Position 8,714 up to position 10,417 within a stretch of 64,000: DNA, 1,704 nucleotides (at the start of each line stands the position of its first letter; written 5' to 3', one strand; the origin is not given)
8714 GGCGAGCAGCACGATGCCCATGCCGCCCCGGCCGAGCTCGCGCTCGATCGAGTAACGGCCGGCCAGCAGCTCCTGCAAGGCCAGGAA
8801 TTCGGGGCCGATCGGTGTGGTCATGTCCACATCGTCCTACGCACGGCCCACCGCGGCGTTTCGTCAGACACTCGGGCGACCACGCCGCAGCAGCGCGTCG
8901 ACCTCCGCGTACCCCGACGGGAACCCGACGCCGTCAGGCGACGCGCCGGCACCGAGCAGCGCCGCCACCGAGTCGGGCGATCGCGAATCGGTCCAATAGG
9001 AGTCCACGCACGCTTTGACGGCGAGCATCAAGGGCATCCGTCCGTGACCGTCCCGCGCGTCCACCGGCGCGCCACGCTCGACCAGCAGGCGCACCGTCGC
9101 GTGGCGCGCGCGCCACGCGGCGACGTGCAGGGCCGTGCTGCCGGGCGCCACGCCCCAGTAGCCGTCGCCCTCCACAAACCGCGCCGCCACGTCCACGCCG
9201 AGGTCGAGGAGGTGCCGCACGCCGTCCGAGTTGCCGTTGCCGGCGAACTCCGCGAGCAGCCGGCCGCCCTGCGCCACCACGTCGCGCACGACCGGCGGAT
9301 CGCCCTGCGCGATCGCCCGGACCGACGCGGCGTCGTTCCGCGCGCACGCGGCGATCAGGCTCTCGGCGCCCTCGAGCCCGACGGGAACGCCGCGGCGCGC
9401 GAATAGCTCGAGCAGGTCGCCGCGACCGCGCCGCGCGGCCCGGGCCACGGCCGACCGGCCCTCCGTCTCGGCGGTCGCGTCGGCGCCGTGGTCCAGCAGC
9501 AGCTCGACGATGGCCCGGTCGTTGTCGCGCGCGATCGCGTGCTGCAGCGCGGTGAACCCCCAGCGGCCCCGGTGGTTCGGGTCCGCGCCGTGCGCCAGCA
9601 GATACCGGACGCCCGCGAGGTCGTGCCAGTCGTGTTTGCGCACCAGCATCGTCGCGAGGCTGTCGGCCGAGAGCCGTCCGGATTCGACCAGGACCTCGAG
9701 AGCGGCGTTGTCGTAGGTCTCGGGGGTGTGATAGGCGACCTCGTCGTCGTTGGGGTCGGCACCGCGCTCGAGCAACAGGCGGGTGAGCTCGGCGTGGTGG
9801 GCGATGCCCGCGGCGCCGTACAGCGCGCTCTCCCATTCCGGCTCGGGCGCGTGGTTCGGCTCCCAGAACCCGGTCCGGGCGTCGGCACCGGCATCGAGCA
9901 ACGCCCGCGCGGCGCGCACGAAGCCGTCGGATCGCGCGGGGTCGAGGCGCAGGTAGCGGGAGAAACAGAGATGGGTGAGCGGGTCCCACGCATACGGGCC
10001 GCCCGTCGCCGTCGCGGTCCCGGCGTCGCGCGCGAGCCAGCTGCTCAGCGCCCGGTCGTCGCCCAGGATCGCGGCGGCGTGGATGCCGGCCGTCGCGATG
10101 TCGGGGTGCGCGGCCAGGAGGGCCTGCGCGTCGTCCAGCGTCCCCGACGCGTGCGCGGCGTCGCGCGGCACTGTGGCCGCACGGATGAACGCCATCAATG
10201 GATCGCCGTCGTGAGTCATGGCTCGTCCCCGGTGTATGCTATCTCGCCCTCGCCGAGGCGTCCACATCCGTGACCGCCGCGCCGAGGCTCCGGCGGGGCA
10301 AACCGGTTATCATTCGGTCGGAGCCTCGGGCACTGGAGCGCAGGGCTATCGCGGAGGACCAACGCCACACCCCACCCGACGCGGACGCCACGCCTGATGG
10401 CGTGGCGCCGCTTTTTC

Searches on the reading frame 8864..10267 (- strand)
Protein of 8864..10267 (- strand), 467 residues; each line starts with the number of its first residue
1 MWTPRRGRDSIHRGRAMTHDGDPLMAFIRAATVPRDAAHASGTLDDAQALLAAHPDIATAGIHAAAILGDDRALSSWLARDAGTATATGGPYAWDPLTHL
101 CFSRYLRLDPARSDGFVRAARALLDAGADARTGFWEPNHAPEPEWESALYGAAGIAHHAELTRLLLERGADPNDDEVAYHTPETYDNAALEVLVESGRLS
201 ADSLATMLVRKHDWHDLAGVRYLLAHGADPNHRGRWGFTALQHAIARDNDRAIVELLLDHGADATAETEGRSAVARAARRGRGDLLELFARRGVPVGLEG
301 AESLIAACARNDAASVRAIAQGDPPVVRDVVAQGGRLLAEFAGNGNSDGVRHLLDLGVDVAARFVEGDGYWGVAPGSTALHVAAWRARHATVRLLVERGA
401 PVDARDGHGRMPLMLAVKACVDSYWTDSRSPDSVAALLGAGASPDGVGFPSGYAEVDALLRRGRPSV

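Call 79: list_cluster_members(proteins=[window:8864-10267:-, window:10397-12892:+, window:20983-22611:-, P0003])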
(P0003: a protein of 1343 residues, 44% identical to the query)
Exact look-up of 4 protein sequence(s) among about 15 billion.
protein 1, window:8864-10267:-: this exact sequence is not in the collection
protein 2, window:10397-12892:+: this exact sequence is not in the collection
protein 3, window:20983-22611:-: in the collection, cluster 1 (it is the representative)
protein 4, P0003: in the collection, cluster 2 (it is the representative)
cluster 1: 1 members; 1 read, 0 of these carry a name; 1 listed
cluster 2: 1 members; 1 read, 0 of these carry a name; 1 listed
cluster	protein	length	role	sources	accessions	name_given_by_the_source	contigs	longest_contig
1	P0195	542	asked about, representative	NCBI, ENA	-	-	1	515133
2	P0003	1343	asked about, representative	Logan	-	-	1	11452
